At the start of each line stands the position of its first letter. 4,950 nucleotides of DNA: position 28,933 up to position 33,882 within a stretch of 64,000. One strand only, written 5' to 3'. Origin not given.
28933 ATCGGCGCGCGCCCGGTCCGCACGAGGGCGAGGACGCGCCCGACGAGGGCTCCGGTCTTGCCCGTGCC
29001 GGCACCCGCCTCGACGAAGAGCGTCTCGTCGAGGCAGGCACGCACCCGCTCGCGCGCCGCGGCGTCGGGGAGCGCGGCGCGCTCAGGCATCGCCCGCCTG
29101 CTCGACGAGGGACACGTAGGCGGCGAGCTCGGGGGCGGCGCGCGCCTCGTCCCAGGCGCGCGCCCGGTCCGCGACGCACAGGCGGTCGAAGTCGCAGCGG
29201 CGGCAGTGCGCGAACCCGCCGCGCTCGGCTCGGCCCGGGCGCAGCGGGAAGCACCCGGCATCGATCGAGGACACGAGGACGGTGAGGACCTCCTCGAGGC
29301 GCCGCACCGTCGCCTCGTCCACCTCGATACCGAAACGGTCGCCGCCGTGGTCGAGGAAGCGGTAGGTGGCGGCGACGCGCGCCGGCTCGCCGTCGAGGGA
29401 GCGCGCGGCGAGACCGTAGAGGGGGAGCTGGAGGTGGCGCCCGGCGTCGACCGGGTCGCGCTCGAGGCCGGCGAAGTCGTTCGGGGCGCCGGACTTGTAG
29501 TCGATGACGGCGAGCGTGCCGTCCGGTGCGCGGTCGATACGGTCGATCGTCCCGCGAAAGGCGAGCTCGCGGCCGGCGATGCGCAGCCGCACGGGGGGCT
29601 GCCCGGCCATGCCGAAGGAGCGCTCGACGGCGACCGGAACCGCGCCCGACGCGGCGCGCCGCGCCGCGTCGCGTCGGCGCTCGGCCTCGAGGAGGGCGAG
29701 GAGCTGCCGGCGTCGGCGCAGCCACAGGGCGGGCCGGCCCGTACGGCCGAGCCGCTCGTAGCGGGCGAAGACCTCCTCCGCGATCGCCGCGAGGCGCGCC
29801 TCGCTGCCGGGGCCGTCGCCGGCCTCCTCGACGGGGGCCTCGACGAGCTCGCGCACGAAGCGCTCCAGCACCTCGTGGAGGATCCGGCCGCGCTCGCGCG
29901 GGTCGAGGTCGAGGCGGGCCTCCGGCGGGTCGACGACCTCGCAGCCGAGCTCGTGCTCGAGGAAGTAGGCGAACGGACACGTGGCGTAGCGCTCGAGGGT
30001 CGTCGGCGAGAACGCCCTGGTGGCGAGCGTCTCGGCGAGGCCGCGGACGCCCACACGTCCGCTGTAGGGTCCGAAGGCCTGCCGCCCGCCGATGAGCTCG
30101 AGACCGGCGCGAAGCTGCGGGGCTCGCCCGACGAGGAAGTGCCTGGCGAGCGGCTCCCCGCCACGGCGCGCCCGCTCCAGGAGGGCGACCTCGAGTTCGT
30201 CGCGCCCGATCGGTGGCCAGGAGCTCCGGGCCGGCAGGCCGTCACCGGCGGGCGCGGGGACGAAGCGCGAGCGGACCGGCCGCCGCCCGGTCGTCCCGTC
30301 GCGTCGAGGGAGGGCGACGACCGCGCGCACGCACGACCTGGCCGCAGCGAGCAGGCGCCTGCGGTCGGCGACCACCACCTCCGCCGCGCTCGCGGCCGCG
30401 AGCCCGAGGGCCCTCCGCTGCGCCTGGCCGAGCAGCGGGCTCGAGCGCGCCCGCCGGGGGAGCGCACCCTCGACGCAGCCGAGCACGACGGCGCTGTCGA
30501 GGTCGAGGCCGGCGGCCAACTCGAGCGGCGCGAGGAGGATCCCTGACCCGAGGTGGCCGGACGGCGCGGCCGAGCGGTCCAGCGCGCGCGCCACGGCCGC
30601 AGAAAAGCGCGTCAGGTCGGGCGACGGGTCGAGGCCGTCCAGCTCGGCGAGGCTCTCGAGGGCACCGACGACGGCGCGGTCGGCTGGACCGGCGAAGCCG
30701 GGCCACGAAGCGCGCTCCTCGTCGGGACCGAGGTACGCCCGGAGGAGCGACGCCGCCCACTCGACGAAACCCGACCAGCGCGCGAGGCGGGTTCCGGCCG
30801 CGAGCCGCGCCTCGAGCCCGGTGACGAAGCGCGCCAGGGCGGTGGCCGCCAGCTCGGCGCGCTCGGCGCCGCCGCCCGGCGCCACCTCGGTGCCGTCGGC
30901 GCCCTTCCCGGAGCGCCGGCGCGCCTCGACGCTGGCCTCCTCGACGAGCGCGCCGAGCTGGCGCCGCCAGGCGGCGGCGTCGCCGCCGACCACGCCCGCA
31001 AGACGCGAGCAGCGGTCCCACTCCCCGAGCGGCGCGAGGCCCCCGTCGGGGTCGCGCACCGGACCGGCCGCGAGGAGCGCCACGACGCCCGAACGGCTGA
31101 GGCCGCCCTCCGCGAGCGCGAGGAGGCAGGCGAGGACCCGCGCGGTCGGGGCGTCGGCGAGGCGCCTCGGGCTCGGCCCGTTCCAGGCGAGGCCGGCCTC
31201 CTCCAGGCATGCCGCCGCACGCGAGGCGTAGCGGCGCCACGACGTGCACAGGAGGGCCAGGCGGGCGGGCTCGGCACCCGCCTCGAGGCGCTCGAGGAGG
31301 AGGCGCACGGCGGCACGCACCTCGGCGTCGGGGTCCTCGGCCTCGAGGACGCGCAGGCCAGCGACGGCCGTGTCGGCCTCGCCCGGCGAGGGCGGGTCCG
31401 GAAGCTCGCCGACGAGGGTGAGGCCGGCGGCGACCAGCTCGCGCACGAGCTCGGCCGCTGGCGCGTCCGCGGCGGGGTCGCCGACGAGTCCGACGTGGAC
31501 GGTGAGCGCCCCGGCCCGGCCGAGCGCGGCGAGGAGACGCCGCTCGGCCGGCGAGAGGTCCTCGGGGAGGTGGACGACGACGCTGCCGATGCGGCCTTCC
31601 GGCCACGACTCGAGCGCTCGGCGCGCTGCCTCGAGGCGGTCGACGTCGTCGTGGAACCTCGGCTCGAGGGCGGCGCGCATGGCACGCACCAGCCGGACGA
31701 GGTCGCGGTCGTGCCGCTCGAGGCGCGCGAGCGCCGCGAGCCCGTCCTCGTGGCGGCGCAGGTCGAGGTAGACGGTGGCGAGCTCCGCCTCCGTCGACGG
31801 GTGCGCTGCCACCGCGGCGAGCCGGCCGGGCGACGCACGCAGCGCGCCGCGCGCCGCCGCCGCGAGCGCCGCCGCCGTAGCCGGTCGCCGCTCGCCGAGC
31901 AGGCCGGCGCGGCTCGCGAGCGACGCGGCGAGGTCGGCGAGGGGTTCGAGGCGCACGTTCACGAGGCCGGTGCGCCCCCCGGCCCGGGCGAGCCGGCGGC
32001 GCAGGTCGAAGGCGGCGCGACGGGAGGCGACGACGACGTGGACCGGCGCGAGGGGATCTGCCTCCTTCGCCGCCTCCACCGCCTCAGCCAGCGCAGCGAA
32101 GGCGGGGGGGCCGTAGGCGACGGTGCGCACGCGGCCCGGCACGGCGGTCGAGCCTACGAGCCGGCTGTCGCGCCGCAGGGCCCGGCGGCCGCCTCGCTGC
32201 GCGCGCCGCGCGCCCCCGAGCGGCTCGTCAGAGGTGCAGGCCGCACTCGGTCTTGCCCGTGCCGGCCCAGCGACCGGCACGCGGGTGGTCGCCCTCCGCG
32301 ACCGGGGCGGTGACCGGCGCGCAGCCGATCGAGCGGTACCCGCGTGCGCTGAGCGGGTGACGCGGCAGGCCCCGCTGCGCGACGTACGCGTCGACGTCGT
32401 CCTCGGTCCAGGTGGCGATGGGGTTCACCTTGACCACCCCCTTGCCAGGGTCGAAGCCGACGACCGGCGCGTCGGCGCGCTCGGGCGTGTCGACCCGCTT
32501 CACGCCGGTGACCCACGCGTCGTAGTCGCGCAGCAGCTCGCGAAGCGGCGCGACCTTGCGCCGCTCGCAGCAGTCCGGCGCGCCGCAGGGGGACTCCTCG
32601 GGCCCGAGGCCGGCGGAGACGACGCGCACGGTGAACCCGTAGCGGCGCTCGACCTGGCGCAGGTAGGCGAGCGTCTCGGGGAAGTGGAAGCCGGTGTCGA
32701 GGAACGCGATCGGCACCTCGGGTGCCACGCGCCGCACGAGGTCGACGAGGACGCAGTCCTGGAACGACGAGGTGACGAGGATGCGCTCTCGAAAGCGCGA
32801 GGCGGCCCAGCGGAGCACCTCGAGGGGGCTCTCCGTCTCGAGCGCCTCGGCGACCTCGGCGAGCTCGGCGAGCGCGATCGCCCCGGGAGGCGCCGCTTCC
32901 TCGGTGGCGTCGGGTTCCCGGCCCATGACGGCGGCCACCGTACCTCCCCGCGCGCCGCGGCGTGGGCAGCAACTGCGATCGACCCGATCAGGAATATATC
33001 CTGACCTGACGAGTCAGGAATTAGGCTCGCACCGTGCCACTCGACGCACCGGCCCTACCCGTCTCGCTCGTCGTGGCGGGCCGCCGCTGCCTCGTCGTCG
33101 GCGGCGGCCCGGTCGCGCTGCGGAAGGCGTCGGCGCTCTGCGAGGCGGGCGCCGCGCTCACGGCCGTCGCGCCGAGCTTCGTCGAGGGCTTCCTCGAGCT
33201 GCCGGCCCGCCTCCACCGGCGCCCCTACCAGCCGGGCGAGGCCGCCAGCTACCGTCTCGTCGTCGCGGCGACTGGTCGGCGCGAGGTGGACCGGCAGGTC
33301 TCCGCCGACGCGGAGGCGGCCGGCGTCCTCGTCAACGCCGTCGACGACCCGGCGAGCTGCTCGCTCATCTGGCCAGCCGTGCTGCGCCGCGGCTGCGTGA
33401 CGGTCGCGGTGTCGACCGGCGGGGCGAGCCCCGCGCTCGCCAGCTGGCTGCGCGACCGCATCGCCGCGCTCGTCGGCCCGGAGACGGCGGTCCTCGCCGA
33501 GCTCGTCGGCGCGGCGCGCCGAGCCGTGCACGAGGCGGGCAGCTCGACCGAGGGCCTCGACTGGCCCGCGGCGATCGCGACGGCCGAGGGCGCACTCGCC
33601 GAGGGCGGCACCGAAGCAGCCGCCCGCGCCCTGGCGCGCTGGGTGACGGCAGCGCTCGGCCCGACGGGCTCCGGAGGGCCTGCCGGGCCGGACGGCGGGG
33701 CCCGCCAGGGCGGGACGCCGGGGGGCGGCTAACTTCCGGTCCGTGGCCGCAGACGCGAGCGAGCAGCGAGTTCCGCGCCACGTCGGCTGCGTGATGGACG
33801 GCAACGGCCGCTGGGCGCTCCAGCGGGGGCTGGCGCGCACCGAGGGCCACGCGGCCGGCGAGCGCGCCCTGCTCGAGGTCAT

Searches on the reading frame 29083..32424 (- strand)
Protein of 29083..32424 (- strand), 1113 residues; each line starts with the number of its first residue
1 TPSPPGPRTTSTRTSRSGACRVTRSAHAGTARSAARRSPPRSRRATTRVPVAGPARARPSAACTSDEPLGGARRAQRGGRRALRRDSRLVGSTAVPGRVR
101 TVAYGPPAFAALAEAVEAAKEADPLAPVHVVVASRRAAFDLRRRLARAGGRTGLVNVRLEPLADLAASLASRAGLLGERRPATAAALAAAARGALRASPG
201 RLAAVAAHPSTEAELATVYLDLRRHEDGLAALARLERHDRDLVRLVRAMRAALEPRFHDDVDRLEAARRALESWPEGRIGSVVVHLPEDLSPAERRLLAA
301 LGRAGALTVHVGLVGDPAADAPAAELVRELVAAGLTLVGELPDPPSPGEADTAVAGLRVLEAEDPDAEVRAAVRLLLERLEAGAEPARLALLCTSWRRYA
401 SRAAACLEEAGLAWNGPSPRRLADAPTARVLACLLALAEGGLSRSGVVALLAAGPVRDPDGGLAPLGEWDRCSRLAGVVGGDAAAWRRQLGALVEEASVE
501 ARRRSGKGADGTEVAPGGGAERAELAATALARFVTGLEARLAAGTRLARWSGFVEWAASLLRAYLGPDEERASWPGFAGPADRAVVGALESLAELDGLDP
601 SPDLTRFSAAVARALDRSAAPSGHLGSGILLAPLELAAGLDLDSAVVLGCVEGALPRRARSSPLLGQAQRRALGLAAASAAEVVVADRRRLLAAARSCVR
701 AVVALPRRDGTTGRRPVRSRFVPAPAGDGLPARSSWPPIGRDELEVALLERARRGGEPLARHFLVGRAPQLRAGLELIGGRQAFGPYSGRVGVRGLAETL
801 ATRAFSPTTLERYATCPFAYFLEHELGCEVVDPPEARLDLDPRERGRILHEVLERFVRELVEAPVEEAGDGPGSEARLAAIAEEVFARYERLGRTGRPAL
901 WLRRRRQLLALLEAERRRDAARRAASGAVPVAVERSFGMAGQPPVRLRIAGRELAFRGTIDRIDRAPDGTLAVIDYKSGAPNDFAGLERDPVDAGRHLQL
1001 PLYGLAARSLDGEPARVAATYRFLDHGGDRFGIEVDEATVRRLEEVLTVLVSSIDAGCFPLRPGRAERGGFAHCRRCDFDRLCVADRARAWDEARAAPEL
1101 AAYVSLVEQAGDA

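Call 17: search_protein_families(library=pfam, proteins=[window:29083-32424:-], max_evalue=0.00001)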
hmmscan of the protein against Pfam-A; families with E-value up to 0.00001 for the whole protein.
window:29083-32424:- (1113 aa): 1 family
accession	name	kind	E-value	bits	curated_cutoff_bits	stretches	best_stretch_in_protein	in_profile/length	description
PF12705.13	PDDEXK_1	-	8.2e-40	137.7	22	1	805-1083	2-246/247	PD-(D/E)XK nuclease superfamily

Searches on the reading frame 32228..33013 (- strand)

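Call 17: search_protein_families(library=pfam, proteins=[window:32228-33013:-], max_evalue=0.00001)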
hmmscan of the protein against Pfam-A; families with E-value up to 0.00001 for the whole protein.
window:32228-33013:- (261 aa): 1 family
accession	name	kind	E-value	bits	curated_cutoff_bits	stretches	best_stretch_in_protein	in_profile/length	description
PF01507.26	PAPS_reduct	-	1.3e-37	130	22.5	1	83-237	9-175/175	Phosphoadenosine phosphosulfate reductase domain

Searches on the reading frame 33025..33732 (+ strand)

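Call 17: search_protein_families(library=pfam, proteins=[window:33025-33732:+], max_evalue=0.00001)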
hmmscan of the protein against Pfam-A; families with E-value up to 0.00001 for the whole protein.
window:33025-33732:+ (235 aa): 2 families
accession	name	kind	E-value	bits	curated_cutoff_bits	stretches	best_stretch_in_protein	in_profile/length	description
PF13241.12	NAD_binding_7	-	7.3e-27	94.4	22.1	1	15-118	3-104/104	Putative NAD(P)-binding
PF14824.11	Sirohm_synth_M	-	6.2e-09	35.6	25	1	126-148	5-27/28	Sirohaem biosynthesis protein central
